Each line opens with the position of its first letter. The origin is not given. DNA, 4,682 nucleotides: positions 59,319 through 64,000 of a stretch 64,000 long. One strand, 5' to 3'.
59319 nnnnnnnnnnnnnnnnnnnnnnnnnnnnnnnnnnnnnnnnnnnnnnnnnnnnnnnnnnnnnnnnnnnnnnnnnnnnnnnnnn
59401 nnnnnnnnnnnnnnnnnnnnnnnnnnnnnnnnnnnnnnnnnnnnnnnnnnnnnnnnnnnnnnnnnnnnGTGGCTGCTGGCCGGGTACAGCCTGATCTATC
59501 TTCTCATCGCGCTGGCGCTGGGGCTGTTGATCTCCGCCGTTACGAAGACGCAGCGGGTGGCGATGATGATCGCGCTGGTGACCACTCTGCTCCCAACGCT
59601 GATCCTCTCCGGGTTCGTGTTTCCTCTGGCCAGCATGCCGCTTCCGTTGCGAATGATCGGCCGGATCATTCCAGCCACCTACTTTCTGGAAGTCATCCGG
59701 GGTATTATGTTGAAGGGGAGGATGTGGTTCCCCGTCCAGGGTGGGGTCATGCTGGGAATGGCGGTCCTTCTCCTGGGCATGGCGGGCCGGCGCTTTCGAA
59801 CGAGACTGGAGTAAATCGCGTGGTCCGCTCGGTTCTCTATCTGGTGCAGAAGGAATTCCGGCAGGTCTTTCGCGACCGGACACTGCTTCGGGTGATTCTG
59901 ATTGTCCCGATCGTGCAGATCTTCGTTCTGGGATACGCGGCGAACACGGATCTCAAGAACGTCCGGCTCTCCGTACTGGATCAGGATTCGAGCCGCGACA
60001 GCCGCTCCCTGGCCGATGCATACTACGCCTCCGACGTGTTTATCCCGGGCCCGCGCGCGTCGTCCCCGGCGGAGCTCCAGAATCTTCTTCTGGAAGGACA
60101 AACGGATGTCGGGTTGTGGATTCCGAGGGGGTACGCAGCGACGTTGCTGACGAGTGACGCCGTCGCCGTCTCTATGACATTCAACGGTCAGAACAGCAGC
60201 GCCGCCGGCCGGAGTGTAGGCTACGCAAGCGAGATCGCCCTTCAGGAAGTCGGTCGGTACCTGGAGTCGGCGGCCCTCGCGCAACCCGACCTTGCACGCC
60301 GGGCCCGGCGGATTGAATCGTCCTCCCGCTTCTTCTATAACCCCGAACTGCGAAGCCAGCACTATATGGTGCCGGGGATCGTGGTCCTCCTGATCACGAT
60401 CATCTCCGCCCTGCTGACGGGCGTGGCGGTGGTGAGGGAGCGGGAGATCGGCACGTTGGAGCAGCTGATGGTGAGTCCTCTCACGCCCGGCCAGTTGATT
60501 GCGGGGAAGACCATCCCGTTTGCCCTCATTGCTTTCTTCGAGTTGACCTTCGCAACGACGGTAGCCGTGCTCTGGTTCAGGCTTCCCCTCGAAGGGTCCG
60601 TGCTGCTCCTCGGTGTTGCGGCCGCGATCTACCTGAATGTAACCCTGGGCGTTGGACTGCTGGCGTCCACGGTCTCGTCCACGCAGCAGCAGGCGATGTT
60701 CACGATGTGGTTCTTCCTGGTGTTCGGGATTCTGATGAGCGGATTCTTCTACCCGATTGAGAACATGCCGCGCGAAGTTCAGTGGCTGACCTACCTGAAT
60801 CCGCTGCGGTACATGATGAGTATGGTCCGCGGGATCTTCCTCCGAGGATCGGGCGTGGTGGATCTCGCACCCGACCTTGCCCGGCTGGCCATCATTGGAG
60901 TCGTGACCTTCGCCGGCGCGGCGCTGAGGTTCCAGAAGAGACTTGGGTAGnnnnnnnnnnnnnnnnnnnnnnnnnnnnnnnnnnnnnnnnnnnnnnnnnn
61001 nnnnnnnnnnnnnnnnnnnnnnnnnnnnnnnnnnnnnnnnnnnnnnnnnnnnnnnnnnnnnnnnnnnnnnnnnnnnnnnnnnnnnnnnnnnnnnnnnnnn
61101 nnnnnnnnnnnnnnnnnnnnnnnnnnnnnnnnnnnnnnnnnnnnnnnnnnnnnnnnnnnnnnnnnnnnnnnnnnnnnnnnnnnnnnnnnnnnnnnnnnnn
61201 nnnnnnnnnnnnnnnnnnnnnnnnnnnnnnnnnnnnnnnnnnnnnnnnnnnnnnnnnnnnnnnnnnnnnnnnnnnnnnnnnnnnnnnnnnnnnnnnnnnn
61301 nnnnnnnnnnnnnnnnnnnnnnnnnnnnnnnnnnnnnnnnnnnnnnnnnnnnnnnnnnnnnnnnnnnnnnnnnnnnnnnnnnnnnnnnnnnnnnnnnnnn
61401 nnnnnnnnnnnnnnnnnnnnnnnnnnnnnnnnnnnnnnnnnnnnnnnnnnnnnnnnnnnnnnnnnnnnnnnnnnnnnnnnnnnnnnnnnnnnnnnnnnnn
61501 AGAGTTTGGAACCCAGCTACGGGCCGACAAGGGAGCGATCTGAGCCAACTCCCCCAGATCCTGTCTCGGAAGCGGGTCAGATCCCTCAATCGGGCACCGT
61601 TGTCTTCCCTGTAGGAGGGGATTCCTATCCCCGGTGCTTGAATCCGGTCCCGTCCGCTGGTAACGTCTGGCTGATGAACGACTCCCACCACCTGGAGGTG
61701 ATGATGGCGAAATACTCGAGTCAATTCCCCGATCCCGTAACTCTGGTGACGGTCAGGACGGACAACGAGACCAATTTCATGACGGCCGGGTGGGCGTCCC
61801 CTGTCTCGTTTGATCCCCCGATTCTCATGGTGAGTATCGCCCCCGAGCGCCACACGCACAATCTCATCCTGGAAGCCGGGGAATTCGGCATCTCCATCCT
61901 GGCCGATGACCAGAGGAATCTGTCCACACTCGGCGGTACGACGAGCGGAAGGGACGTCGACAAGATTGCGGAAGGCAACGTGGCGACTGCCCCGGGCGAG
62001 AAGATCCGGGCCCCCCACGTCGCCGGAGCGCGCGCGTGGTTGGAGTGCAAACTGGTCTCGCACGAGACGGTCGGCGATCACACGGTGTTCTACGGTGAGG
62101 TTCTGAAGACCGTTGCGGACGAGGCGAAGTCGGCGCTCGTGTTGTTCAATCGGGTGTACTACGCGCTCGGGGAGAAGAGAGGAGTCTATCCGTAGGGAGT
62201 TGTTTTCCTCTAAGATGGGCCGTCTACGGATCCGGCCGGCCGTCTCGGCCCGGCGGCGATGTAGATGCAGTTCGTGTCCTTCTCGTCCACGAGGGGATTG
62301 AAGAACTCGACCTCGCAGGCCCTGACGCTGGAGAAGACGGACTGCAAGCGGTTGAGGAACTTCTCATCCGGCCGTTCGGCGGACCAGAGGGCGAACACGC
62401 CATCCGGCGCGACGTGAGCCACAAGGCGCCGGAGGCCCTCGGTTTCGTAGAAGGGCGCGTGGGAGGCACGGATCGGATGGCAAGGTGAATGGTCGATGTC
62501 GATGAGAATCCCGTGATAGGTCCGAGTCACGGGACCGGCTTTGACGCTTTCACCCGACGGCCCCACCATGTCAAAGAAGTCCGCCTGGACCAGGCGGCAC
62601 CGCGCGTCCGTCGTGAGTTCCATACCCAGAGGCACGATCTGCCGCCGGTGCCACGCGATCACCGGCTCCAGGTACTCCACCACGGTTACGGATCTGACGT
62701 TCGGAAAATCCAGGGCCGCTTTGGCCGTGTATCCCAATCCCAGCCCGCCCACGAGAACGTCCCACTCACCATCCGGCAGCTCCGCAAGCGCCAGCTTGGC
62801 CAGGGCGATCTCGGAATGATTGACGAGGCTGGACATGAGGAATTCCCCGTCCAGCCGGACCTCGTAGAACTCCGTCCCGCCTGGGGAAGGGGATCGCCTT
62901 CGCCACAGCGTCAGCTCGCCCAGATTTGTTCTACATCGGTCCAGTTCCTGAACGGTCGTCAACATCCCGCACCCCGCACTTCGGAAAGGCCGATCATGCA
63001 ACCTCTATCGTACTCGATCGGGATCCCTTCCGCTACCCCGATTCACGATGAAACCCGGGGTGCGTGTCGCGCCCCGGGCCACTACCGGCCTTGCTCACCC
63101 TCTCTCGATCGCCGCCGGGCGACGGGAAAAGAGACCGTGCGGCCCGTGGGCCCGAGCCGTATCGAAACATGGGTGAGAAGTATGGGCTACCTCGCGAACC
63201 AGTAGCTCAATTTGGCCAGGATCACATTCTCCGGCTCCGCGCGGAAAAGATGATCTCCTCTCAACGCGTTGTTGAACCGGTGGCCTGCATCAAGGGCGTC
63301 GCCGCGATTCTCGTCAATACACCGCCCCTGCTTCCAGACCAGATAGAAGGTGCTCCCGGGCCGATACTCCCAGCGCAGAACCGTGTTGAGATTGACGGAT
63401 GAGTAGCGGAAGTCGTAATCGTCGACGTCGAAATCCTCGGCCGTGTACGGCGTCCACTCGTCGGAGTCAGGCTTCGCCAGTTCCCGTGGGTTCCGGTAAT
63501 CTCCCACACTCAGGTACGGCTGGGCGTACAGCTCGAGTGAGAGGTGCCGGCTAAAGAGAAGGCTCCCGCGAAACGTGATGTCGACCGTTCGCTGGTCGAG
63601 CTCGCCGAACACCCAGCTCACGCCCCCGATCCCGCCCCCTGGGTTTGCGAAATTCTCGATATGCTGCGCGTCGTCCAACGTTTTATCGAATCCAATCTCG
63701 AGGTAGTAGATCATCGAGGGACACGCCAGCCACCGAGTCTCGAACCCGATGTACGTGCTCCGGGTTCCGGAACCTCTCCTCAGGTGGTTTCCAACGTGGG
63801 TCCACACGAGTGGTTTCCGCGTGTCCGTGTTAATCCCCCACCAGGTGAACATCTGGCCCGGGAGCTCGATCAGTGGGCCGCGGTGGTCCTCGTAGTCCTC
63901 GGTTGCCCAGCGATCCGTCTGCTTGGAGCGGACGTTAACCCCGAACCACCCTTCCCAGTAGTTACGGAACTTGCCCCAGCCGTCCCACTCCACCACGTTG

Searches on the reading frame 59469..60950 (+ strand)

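Call 27: search_protein_families(library=pfam, proteins=[window:59469-60950:+], max_evalue=0.001)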
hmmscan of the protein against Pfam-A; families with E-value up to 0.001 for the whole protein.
window:59469-60950:+ (493 aa): 4 families
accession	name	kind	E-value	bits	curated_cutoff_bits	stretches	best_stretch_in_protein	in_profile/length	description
PF12698.13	ABC2_membrane_3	-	2.6e-40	139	31.6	1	142-486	6-347/347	ABC-2 family transporter protein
PF01061.29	ABC2_membrane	-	6.9e-30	104.6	26.9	1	296-458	46-211/211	ABC-2 type transporter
PF12679.13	ABC2_membrane_2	-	1.9e-16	60.6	27.2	1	125-491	3-281/283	ABC-2 family transporter protein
PF12730.13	ABC2_membrane_4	-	4.1e-06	27.3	27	1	304-421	55-177/179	ABC-2 family transporter protein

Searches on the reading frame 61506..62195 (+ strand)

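Call 27: search_protein_families(library=pfam, proteins=[window:61506-62195:+], max_evalue=0.001)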
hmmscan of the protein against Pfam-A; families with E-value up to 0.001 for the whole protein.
window:61506-62195:+ (229 aa): 1 family
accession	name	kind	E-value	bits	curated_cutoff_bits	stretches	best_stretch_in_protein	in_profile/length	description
PF01613.24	Flavin_Reduct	-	1.5e-40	139.3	27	1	72-221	2-152/153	Flavin reductase like domain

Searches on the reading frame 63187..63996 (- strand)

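Call 82: search_protein_families(library=pfam, proteins=[window:63187-63996:-], max_evalue=0.001)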
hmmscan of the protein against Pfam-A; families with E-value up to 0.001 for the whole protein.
window:63187-63996:- (269 aa): 1 family
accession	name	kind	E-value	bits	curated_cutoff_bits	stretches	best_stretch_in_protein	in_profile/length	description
PF19313.5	DUF5916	-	5.4e-14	52.3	22.6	1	8-266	326-562/572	Domain of unknown function (DUF5916)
